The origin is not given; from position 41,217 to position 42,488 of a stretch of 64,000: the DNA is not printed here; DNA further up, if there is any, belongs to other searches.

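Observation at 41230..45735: Tightly coupled four-gene cassette: OCD/mu-crystallin-like, Php-type phosphotriesterase-fold hydrolase, MFS transporter, and an atypical squalene/phytoene-synthase-like protein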

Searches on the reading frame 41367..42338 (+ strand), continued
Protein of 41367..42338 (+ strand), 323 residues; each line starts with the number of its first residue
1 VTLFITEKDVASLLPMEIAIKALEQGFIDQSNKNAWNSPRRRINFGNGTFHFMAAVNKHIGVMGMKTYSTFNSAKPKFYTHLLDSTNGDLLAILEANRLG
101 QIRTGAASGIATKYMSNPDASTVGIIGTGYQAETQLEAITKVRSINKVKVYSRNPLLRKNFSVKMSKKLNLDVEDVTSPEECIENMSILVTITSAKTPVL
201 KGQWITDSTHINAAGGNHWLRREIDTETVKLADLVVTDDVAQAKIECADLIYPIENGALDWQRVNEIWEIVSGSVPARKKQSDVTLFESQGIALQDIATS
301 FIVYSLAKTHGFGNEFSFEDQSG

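Call 52: find_encoding_contigs(protein=P0425, flank=6000, max_places=1)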
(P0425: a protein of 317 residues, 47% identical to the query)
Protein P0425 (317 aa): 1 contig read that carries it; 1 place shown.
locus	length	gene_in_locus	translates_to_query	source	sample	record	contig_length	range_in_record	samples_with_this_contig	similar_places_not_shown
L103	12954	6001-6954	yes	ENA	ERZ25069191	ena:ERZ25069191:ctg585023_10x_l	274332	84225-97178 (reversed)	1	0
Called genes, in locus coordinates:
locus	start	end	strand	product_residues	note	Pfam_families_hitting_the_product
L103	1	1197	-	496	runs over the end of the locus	-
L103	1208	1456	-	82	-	-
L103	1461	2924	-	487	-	-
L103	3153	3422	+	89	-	PF01402:RHH_1 (weak)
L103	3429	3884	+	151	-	PF01850:PIN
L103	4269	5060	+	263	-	PF01209:Ubie_methyltran, PF13489:Methyltransf_23, PF13847:Methyltransf_31, PF08241:Methyltransf_11, PF08242:Methyltransf_12, PF13649:Methyltransf_25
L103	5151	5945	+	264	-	PF08543:Phos_pyr_kin, PF00294:PfkB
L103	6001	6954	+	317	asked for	PF02423:OCD_Mu_crystall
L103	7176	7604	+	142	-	-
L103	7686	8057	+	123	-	PF00903:Glyoxalase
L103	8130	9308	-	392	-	PF02577:BFN_dom, PF02861:Clp_N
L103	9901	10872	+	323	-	PF00251:Glyco_hydro_32N, PF22847:Glyco_hydro_43_rel (faint), PF04616:Glyco_hydro_43 (faint)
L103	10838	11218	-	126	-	PF02826:2-Hacid_dh_C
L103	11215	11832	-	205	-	PF00389:2-Hacid_dh, PF02826:2-Hacid_dh_C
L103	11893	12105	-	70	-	-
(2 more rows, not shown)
